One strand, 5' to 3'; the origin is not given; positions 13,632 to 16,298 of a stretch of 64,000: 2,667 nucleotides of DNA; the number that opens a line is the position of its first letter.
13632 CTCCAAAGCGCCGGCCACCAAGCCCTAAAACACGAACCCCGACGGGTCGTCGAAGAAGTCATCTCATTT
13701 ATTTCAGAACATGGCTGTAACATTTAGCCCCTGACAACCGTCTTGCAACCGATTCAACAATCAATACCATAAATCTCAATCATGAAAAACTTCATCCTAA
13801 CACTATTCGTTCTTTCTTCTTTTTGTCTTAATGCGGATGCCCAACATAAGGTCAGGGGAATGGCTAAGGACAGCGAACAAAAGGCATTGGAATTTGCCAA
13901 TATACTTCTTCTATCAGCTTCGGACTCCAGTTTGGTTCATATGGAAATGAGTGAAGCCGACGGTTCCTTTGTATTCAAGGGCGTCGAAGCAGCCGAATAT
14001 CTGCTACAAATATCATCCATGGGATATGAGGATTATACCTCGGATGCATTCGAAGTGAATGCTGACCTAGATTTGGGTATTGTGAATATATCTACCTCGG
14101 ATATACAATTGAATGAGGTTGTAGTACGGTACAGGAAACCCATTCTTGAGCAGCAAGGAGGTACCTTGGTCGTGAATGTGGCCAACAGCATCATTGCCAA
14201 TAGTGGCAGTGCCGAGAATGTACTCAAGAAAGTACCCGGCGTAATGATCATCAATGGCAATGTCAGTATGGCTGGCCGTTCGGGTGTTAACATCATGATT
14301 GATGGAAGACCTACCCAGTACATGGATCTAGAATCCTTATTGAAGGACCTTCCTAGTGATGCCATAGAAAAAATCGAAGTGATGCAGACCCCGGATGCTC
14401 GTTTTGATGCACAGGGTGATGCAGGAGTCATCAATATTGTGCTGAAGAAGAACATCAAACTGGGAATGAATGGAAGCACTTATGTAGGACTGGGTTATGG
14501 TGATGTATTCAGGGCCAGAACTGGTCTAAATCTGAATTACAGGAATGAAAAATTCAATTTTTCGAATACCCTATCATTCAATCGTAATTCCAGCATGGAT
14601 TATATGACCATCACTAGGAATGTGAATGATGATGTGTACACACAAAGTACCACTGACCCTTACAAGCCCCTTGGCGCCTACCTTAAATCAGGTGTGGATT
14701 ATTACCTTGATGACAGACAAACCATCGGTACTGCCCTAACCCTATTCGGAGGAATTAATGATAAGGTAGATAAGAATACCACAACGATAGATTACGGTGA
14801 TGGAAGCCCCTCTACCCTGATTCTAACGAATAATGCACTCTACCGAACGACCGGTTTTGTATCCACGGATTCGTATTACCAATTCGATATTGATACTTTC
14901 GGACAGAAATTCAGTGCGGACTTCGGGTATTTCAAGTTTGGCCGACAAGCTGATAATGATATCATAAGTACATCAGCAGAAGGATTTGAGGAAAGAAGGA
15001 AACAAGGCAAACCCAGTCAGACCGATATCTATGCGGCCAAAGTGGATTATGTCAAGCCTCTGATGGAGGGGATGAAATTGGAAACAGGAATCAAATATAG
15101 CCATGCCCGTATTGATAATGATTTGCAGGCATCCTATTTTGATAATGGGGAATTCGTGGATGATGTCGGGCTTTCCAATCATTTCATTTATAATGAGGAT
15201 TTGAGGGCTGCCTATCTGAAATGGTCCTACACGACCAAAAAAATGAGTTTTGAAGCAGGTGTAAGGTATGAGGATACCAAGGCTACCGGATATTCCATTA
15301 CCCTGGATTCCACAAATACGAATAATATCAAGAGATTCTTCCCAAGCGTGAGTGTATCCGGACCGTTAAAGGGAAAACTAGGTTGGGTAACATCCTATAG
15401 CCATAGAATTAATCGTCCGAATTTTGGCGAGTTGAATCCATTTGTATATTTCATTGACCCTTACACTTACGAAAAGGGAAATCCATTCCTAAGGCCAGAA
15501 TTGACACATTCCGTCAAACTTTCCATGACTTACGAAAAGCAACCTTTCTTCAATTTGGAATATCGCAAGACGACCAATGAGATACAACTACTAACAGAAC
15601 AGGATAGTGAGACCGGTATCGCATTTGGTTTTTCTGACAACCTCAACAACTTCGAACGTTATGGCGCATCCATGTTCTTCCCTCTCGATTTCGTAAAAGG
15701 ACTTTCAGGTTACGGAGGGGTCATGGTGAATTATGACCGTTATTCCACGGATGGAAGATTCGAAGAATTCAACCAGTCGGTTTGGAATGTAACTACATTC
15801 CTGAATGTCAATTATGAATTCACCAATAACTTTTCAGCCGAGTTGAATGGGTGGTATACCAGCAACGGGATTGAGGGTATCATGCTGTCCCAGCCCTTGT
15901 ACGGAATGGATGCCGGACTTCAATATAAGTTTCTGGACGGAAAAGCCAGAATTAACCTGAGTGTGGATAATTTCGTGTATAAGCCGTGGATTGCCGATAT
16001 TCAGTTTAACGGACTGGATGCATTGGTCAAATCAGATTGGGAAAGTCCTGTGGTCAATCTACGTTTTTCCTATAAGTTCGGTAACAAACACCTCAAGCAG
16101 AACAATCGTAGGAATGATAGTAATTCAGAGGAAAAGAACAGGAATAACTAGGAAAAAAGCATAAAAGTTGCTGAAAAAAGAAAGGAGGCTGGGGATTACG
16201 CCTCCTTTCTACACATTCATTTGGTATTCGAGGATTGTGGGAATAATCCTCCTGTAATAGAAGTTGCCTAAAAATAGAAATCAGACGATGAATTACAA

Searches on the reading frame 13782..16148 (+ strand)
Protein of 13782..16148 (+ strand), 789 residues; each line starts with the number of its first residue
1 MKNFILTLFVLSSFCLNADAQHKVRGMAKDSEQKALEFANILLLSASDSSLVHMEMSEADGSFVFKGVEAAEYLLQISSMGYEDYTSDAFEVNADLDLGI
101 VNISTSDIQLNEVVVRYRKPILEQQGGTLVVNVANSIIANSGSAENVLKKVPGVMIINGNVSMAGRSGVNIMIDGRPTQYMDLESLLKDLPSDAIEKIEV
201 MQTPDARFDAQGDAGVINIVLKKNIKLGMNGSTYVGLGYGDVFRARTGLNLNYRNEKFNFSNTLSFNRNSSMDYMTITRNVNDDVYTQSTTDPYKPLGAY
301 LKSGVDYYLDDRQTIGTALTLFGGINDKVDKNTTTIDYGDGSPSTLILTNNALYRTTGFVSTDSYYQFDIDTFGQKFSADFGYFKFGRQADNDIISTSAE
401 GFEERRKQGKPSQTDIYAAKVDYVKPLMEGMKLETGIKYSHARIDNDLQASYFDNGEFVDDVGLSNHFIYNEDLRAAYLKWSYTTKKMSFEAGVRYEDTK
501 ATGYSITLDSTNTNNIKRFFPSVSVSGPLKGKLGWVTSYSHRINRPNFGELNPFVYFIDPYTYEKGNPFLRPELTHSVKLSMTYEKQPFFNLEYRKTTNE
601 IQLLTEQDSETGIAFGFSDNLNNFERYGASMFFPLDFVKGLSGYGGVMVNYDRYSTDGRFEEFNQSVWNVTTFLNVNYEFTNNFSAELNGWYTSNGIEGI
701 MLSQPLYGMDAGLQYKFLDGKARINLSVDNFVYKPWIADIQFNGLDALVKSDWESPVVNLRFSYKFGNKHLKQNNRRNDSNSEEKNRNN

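Call 84: search_protein_families(library=pfam, proteins=[window:13782-16148:+], max_evalue=0.0001)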
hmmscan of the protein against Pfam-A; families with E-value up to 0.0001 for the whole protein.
window:13782-16148:+ (789 aa): 4 families
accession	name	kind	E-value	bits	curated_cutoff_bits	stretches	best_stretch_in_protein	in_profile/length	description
PF14905.12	OMP_b-brl_3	-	2e-96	324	27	1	370-764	3-408/408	Outer membrane protein beta-barrel family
PF13620.12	CarboxypepD_reg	-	1.4e-08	35.4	32.3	1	24-97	2-74/82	Carboxypeptidase regulatory-like domain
PF13715.12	CarbopepD_reg_2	-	2.5e-08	34.3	32.2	1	25-115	2-88/88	CarboxypepD_reg-like domain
PF07715.20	Plug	-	2.7e-05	25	23.9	1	140-215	21-106/107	TonB-dependent Receptor Plug Domain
